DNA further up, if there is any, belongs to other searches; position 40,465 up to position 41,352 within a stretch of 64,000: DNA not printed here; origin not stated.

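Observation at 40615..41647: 113-aa ORF with nine evenly spaced Cys-Cys doublets, directly upstream of a SigZ-type ECF sigma factor that has its own Cys-rich tail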

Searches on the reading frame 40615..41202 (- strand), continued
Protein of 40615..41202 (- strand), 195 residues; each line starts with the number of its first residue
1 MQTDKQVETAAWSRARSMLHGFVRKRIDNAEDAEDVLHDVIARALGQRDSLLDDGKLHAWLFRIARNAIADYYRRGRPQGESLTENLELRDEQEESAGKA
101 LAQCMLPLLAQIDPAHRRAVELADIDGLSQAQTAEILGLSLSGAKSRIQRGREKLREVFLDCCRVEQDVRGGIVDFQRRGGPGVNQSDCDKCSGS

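Call 32: search_protein_families(library=ncbifam, proteins=[L015:1795-2463:+, L036:1852-2433:+, L038:1731-2486:+, L022:3842-5026:+, L024:1039-2082:+, L084:1521-2480:+, L026:610-1194:+, L005:4689-6215:+, L005:6485-8446:+, L013:333-1040:+], max_evalue=0.001)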
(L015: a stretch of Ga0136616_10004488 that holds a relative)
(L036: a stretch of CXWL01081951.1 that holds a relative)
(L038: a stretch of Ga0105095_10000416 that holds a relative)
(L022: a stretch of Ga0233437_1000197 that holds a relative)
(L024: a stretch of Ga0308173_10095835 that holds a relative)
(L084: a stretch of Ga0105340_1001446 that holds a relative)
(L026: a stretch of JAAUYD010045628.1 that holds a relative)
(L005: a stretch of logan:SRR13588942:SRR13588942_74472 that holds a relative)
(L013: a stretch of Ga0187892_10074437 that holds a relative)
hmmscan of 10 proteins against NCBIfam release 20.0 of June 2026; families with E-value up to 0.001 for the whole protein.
L015:1795-2463:+ (222 aa): 1 family
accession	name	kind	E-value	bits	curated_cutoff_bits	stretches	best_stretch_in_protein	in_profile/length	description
NF049942.1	DF_fam_seleno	subfamily_domain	1.3e-12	47.6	70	1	57-111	12-66/96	DF family (seleno)protein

L036:1852-2433:+ (193 aa): 6 families
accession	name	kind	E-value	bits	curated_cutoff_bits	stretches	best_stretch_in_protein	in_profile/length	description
NF041414.1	ArsI_CadI_VOC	equivalog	1.3e-42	144.9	116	1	48-182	1-139/147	ArsI/CadI family heavy metal resistance metalloenzyme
TIGR02295.1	HpaD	equivalog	8.8e-09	35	321.4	1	50-169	7-125/298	3,4-dihydroxyphenylacetate 2,3-dioxygenase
TIGR03211.1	catechol_2_3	equivalog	1.3e-06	27.9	320.2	1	50-165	7-121/303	catechol 2,3-dioxygenase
NF003152.0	PRK04101.1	equivalog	7.4e-06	26.3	171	1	50-161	7-118/139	metallothiol transferase FosB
TIGR03213.1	23dbph12diox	equivalog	3.6e-05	23.4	366.45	1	51-161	7-117/287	biphenyl-2,3-diol 1,2-dioxygenase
NF000496.2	Fos_GSH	equivalog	8.6e-05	22.6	180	1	50-161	7-116/136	fosfomycin resistance glutathione transferase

L038:1731-2486:+ (251 aa): 58 families (the best 25 are shown)
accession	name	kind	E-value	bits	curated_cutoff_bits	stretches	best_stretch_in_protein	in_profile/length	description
NF008823.0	PRK11873.1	subfamily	3.1e-99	331.9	263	1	4-232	2-235/272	arsenite methyltransferase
NF041537.1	ArsM_AhpD_UU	exception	4.1e-57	193.5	510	1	5-231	9-233/345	arsenite methyltransferase/AhpD domain selenoprotein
NF040538.1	methyl_ArsM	equivalog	9.1e-53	179.7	500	2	139-250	167-280/356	arsinothricin biosynthesis methyltransferase ArsM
NF041536.1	ArsM_DUF2284_UU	exception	2.7e-52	177.6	575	1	5-231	9-233/459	arsenite methyltransferase/DUF2284 domain selenoprotein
NF047649.1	MTase_UXPK_star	exception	1.7e-51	174.9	460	1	5-226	9-229/283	methyltransferase/UXPK-star double selenoprotein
NF038099.1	AsSugarArsM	exception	1.5e-35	122.9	400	1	12-239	5-232/321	arsenosugar biosynthesis arsenite methyltransferase ArsM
NF040539.1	AST_met_ArsM_2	exception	9.9e-34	117.4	240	1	76-229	58-214/262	putative arsinothricin biosynthesis methyltransferase ArsM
NF045667.1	MTase_DVU1556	equivalog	4.9e-28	98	155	1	69-223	17-163/213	DVU_1556 family methyltransferase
NF001244.0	PRK00216.1-5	equivalog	2.2e-19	69.7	216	1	71-183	45-158/236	bifunctional demethylmenaquinone methyltransferase/2-methoxy-6-polyprenyl-1,4-benzoquinol methylase UbiE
NF052510.1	methyltran_MpqE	exception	7.2e-19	68.1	335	1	69-177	41-150/234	methyl-plastoquinone biosynthesis methyltransferase MpqE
TIGR02072.1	BioC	equivalog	9.2e-18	64.9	184.95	1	75-182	35-136/244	malonyl-ACP O-methyltransferase BioC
TIGR01934.1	MenG_MenH_UbiE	subfamily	1.9e-17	63.3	158.35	1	70-183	35-146/223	ubiquinone/menaquinone biosynthesis methyltransferase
TIGR02752.1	MenG_heptapren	equivalog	2.8e-17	63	419.85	1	71-177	42-148/231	demethylmenaquinone methyltransferase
NF001243.0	PRK00216.1-4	equivalog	8e-17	61.4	235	1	70-176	43-149/237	demethylmenaquinone methyltransferase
NF001240.0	PRK00216.1-1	equivalog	2.6e-16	59.4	378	1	68-178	57-168/251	bifunctional demethylmenaquinone methyltransferase/2-methoxy-6-polyprenyl-1,4-benzoquinol methylase UbiE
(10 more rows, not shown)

L022:3842-5026:+ (394 aa): 52 families (the best 25 are shown)
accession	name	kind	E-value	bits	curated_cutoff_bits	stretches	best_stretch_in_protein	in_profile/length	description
NF008823.0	PRK11873.1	subfamily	1.4e-96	323.2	263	1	105-393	3-270/272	arsenite methyltransferase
NF041537.1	ArsM_AhpD_UU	exception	1.9e-50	171.6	510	1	177-356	45-225/345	arsenite methyltransferase/AhpD domain selenoprotein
NF047649.1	MTase_UXPK_star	exception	3e-48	164.2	460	1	173-358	42-228/283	methyltransferase/UXPK-star double selenoprotein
NF041536.1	ArsM_DUF2284_UU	exception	3.2e-44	151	575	1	178-371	46-243/459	arsenite methyltransferase/DUF2284 domain selenoprotein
NF040538.1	methyl_ArsM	equivalog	1.7e-42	145.9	500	2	272-370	167-267/356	arsinothricin biosynthesis methyltransferase ArsM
NF040539.1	AST_met_ArsM_2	exception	3e-29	102.7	240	1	208-373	57-226/262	putative arsinothricin biosynthesis methyltransferase ArsM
NF038099.1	AsSugarArsM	exception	4.9e-28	98.2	400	1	193-361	44-221/321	arsenosugar biosynthesis arsenite methyltransferase ArsM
NF045667.1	MTase_DVU1556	equivalog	4.7e-26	91.6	155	1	203-354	18-161/213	DVU_1556 family methyltransferase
NF052510.1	methyltran_MpqE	exception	3.9e-16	59.2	335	1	202-314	41-154/234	methyl-plastoquinone biosynthesis methyltransferase MpqE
NF001240.0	PRK00216.1-1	equivalog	4.7e-16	58.6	378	1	201-331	57-186/251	bifunctional demethylmenaquinone methyltransferase/2-methoxy-6-polyprenyl-1,4-benzoquinol methylase UbiE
NF001244.0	PRK00216.1-5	equivalog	1.6e-15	57.1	216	1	203-317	44-159/236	bifunctional demethylmenaquinone methyltransferase/2-methoxy-6-polyprenyl-1,4-benzoquinol methylase UbiE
NF001243.0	PRK00216.1-4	equivalog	1.9e-15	56.8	235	1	203-312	43-152/237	demethylmenaquinone methyltransferase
TIGR02752.1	MenG_heptapren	equivalog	2.6e-15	56.6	419.85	1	202-312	40-150/231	demethylmenaquinone methyltransferase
TIGR02072.1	BioC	equivalog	3.4e-15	56.5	184.95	1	209-316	36-137/244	malonyl-ACP O-methyltransferase BioC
NF043040.1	corrin_prot_MT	hypoth_equivalog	1.4e-14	54.1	180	1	201-316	35-152/216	corrinoid protein-associated methyltransferase CpaM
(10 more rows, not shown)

L024:1039-2082:+ (347 aa): 44 families (the best 25 are shown)
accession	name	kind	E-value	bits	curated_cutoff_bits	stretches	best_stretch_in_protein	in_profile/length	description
NF008823.0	PRK11873.1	subfamily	2.2e-87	293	263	1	57-273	4-229/272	arsenite methyltransferase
NF041537.1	ArsM_AhpD_UU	exception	3.1e-51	174.2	510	1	57-274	10-229/345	arsenite methyltransferase/AhpD domain selenoprotein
NF047649.1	MTase_UXPK_star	exception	6.7e-47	159.8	460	1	56-270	9-226/283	methyltransferase/UXPK-star double selenoprotein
NF041536.1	ArsM_DUF2284_UU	exception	1.4e-45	155.5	575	1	53-284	6-238/459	arsenite methyltransferase/DUF2284 domain selenoprotein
NF040538.1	methyl_ArsM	equivalog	2.5e-43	148.6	500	2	187-272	168-255/356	arsinothricin biosynthesis methyltransferase ArsM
NF038099.1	AsSugarArsM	exception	1.2e-27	97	400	1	104-272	41-218/321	arsenosugar biosynthesis arsenite methyltransferase ArsM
NF045667.1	MTase_DVU1556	equivalog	5.8e-27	94.5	155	1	115-283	16-176/213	DVU_1556 family methyltransferase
NF040539.1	AST_met_ArsM_2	exception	1.6e-22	80.6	240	1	124-280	59-218/262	putative arsinothricin biosynthesis methyltransferase ArsM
NF001240.0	PRK00216.1-1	equivalog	4.7e-17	61.9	378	1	116-229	58-172/251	bifunctional demethylmenaquinone methyltransferase/2-methoxy-6-polyprenyl-1,4-benzoquinol methylase UbiE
NF001244.0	PRK00216.1-5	equivalog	1.3e-14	54.1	216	1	119-231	46-159/236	bifunctional demethylmenaquinone methyltransferase/2-methoxy-6-polyprenyl-1,4-benzoquinol methylase UbiE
TIGR02072.1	BioC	equivalog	3.3e-14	53.3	184.95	1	124-230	37-137/244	malonyl-ACP O-methyltransferase BioC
NF052510.1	methyltran_MpqE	exception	5.4e-14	52.1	335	1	117-225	42-151/234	methyl-plastoquinone biosynthesis methyltransferase MpqE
TIGR01934.1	MenG_MenH_UbiE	subfamily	1.4e-13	50.7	158.35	1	119-229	37-145/223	ubiquinone/menaquinone biosynthesis methyltransferase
TIGR02752.1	MenG_heptapren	equivalog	7.7e-13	48.5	419.85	1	116-227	40-151/231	demethylmenaquinone methyltransferase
NF043040.1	corrin_prot_MT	hypoth_equivalog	2.6e-12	46.7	180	1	119-239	38-161/216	corrinoid protein-associated methyltransferase CpaM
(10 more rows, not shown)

L084:1521-2480:+ (319 aa): 61 families (the best 25 are shown)
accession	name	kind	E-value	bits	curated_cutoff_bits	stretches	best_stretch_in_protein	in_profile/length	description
NF008823.0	PRK11873.1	subfamily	9.6e-107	356.5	263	1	64-318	3-268/272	arsenite methyltransferase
NF041537.1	ArsM_AhpD_UU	exception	2.5e-56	191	510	1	56-290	1-232/345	arsenite methyltransferase/AhpD domain selenoprotein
NF047649.1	MTase_UXPK_star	exception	6e-55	186.3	460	1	56-287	1-230/283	methyltransferase/UXPK-star double selenoprotein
NF041536.1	ArsM_DUF2284_UU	exception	1.9e-51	174.9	575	1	56-290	1-232/459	arsenite methyltransferase/DUF2284 domain selenoprotein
NF040538.1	methyl_ArsM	equivalog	2.7e-45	155.1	500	2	198-318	165-281/356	arsinothricin biosynthesis methyltransferase ArsM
NF040539.1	AST_met_ArsM_2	exception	2.2e-29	103.1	240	1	136-287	58-212/262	putative arsinothricin biosynthesis methyltransferase ArsM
NF045667.1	MTase_DVU1556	equivalog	4e-29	101.6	155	1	127-287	15-167/213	DVU_1556 family methyltransferase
NF038099.1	AsSugarArsM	exception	1.9e-28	99.6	400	1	118-288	42-221/321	arsenosugar biosynthesis arsenite methyltransferase ArsM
TIGR02072.1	BioC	equivalog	1.1e-18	68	184.95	1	136-294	36-185/244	malonyl-ACP O-methyltransferase BioC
NF043040.1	corrin_prot_MT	hypoth_equivalog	1.1e-18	67.5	180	1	131-287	38-203/216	corrinoid protein-associated methyltransferase CpaM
NF001244.0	PRK00216.1-5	equivalog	8.4e-17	61.2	216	1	132-246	46-161/236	bifunctional demethylmenaquinone methyltransferase/2-methoxy-6-polyprenyl-1,4-benzoquinol methylase UbiE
TIGR01934.1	MenG_MenH_UbiE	subfamily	4.5e-16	58.8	158.35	1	133-246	38-149/223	ubiquinone/menaquinone biosynthesis methyltransferase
NF001240.0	PRK00216.1-1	equivalog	4e-15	55.6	378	1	129-241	58-171/251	bifunctional demethylmenaquinone methyltransferase/2-methoxy-6-polyprenyl-1,4-benzoquinol methylase UbiE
NF052510.1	methyltran_MpqE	exception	9e-15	54.7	335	1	132-239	44-152/234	methyl-plastoquinone biosynthesis methyltransferase MpqE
TIGR02752.1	MenG_heptapren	equivalog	1.3e-14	54.3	419.85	1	133-239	44-150/231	demethylmenaquinone methyltransferase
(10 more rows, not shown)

L026:610-1194:+ (194 aa): 7 families
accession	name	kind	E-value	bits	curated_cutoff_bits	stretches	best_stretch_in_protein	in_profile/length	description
NF041414.1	ArsI_CadI_VOC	equivalog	1.2e-41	141.8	116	1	56-183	1-124/147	ArsI/CadI family heavy metal resistance metalloenzyme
TIGR03213.1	23dbph12diox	equivalog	5.9e-06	25.9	366.45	0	112-173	56-117/287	biphenyl-2,3-diol 1,2-dioxygenase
TIGR03211.1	catechol_2_3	equivalog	1.3e-05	24.6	320.2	1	58-180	7-124/303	catechol 2,3-dioxygenase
TIGR02295.1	HpaD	equivalog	2.7e-05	23.5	321.4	1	58-190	7-135/298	3,4-dihydroxyphenylacetate 2,3-dioxygenase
NF050074.1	glyox_I_GloA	exception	7.1e-05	23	165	1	57-171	3-119/121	lactoylglutathione lyase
NF000496.2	Fos_GSH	equivalog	0.00019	21.5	180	1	58-173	7-116/136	fosfomycin resistance glutathione transferase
NF045631.1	exdiol_diox_HsaC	equivalog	0.00097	18.3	450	0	112-174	56-118/296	iron-dependent extradiol dioxygenase HsaC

L005:4689-6215:+ (508 aa): 0 families

L005:6485-8446:+ (653 aa): 0 families

L013:333-1040:+ (235 aa): 4 families
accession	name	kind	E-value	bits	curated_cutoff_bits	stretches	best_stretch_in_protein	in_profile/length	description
TIGR00861.1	MIP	subfamily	2.2e-49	168.3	171.25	1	17-216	1-222/224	MIP family channel protein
NF003838.0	PRK05420.1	equivalog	1.2e-43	149.2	256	1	12-223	2-228/231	aquaporin Z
NF045553.1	AquGlycerPorinGla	equivalog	4.2e-19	68.8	400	1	13-108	7-105/290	aquaglyceroporin Gla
NF043012.1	LacAcidTportLarD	equivalog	6.8e-09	35.5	390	1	16-193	5-195/237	D/L-lactic acid transporter LarD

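Call 70: search_dna_similar(query=window:40615-41202:-, collection=plasmids, mode=protein, max_evalue=1e-15, max_rows=25)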
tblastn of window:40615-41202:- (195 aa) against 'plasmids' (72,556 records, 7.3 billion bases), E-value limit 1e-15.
Records with a match: 24; places in all: 24; records where one place covers at least 80% of the query: 21.
Best place of each record, by identity: <60% 24.
By first word of the organism name: Rhodococcus 5; Vibrio 5; Candidatus 3; Priestia 2; Nonomuraea 1; Ideonella 1; Sulfuricella 1; Photobacterium 1; Microbulbifer 1; Citrobacter 1; and 3 more.
By predicted mobility (MOB-suite, as given by PLSDB): non-mobilizable 17; mobilizable 7.
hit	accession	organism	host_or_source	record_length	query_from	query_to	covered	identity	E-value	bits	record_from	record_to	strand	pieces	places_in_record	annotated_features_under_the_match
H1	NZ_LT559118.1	Nonomuraea gerenzanensis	-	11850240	2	177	90%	38.9%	2e-29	121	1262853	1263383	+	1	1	none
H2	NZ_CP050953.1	Rhodococcus sp. DMU1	cell culture,activated sludge in our lab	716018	12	181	87%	36.6%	1e-28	118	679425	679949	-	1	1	sigma-70 family RNA polymerase sigma factor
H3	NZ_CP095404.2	Rhodococcus opacus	Whole organism,nitrophenolics and ...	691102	12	181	87%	36.6%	6e-28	116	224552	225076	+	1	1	sigma-70 family RNA polymerase sigma factor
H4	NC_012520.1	Rhodococcus opacus B4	-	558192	12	181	87%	36.0%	1e-27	115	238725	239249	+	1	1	sigma-70 family RNA polymerase sigma factor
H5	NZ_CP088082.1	Ideonella dechloratans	Cell culture,Activated sludge, ...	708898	11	179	87%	36.1%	7e-19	91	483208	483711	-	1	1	sigma-70 family RNA polymerase sigma factor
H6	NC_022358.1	Sulfuricella denitrificans skB26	-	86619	11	179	87%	34.9%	6e-20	94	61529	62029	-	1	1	sigma-70 family RNA polymerase sigma factor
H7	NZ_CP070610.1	Rhodococcus koreensis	cell culture,rhizosphere of apple ...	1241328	12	181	87%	34.2%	5e-27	114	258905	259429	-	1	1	record has no annotation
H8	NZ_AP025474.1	Vibrio cortegadensis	-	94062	10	192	94%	31.7%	2e-32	129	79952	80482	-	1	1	sigZ: RNA polymerase sigma factor SigZ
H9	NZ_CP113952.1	Rhodococcus sp. JS3073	culture,soil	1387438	12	181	87%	33.9%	1e-24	107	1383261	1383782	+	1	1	record has no annotation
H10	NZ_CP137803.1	Priestia megaterium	Bacillus megaterium assembly,Arshan ...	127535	11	176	85%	34.1%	4e-28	117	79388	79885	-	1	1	sigZ: RNA polymerase sigma factor SigZ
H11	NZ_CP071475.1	Priestia megaterium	whole organism,Hypersaline environment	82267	11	176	85%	34.1%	9e-28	116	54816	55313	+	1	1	sigZ: RNA polymerase sigma factor SigZ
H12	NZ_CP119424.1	Photobacterium sp. DA100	-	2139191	11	179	87%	32.5%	1e-26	113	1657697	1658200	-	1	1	none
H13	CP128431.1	Microbulbifer sp. MKSA007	Smenospongia aurea,bacteria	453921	12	185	89%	30.9%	7e-26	110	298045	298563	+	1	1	sigZ: RNA polymerase sigma factor SigZ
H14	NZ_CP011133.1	Citrobacter amalonaticus Y19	single cell,Anaerobic digester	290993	10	181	88%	30.9%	7e-16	82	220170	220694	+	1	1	sigma-70 family RNA polymerase sigma factor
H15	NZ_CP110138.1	Hymenobacter sp. YIM 151858-1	whole organism,soil sample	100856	10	174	85%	32.1%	3e-24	105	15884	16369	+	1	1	sigma-70 family RNA polymerase sigma factor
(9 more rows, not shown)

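Call 71: get_annotated_region(hit=H2, flank=4000)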
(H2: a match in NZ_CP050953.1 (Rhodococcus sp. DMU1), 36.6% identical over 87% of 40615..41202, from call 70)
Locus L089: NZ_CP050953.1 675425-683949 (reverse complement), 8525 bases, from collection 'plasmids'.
description: Rhodococcus sp. DMU1 plasmid unnamed
organism: Rhodococcus sp. DMU1 (NCBI taxid 2722825)
taxonomy: Bacteria; Actinomycetota; Actinomycetes; Mycobacteriales; Nocardiaceae; Rhodococcus; Rhodococcus sp. DMU1
host: -; source: cell culture,activated sludge in our lab; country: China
typing (MOB-suite, as given by PLSDB): mobilizable; relaxase MOBP
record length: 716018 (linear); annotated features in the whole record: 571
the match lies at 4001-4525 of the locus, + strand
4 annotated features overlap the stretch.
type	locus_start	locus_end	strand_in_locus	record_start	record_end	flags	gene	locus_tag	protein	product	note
CDS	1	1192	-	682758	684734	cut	-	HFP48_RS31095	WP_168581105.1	cutinase family protein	-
CDS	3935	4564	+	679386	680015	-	-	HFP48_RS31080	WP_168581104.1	sigma-70 family RNA polymerase sigma factor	GO:0006352 - DNA-templated transcription initiation [Evidence IEA]; GO:0006355 - regulation of DNA-templated ...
CDS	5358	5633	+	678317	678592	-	-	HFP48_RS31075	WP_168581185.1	GlsB/YeaQ/YmgE family stress response membrane protein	-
CDS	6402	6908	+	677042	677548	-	-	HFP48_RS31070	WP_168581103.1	hypothetical protein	-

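Call 72: get_annotated_region(hit=H6, flank=4000)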
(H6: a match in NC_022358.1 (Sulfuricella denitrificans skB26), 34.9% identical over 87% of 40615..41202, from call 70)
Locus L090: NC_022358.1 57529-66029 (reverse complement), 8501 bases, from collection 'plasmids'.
description: Sulfuricella denitrificans skB26 plasmid pSCD, complete sequence
organism: Sulfuricella denitrificans skB26 (NCBI taxid 1163617)
taxonomy: Bacteria; Pseudomonadota; Betaproteobacteria; Nitrosomonadales; Sulfuricellaceae; Sulfuricella; Sulfuricella denitrificans; Sulfuricella denitrificans skB26
host: -; source: -; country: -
typing (MOB-suite, as given by PLSDB): non-mobilizable; replicon rep_cluster_1630
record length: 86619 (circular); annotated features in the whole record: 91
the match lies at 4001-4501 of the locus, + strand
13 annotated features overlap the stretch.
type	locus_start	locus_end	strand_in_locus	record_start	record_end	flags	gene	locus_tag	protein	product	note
CDS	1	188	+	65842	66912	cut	arsB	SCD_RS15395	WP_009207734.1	ACR3 family arsenite efflux transporter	-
CDS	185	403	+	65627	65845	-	-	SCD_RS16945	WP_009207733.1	GDCCVxC domain-containing (seleno)protein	-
CDS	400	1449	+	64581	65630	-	-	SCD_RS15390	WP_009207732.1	permease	-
CDS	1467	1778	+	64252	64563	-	-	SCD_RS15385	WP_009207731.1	hypothetical protein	-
CDS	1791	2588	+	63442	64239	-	-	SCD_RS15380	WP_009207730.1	arsenite methyltransferase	-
CDS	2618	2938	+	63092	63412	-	-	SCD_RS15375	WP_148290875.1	hypothetical protein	-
CDS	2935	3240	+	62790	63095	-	-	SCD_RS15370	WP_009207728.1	hypothetical protein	-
CDS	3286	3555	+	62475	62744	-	-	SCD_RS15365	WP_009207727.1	thioredoxin family protein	-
CDS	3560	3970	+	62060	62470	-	-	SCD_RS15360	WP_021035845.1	arsenate reductase ArsC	-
CDS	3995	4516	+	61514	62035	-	-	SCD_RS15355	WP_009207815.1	sigma-70 family RNA polymerase sigma factor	GO:0006352 - DNA-templated transcription initiation [Evidence IEA]; GO:0006355 - regulation of DNA-templated ...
CDS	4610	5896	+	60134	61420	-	-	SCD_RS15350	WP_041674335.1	TolC family protein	GO:0055085 - transmembrane transport [Evidence IEA]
CDS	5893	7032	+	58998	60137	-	-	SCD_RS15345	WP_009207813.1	biotin/lipoyl-binding protein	-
CDS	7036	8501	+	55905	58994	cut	-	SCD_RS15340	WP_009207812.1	efflux RND transporter permease subunit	GO:0055085 - transmembrane transport [Evidence IEA]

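Call 73: get_annotated_region(hit=H15, flank=4000)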
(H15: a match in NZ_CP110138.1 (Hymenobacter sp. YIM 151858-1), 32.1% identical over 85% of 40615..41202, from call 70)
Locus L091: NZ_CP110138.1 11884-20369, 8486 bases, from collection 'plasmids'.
description: Hymenobacter sp. YIM 151858-1 plasmid unnamed2
organism: Hymenobacter sp. YIM 151858-1 (NCBI taxid 2987688)
taxonomy: Bacteria; Bacteroidota; Cytophagia; Cytophagales; Hymenobacteraceae; Hymenobacter; Hymenobacter sp. YIM 151858-1
host: -; source: whole organism,soil sample; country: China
typing (MOB-suite, as given by PLSDB): mobilizable; relaxase MOBB
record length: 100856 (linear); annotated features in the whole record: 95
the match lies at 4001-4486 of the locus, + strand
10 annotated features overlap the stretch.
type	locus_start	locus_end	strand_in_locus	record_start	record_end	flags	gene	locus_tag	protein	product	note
CDS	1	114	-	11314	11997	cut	-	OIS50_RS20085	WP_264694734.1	hypothetical protein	-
CDS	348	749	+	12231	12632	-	-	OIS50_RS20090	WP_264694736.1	hypothetical protein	-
CDS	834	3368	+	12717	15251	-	-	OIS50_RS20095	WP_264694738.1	toprim domain-containing protein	-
CDS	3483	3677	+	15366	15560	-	-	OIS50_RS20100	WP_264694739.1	hypothetical protein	-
CDS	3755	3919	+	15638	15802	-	-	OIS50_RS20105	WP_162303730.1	hypothetical protein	-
CDS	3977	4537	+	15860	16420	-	-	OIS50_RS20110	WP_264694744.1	sigma-70 family RNA polymerase sigma factor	GO:0006352 - DNA-templated transcription initiation [Evidence IEA]; GO:0006355 - regulation of DNA-templated ...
CDS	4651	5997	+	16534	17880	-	-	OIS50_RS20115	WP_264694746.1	FRG domain-containing protein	-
CDS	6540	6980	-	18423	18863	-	-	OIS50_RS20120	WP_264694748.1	arsenate reductase ArsC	-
CDS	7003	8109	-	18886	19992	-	arsB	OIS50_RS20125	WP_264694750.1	ACR3 family arsenite efflux transporter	-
CDS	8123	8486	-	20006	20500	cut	-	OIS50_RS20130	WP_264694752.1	GNAT family N-acetyltransferase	-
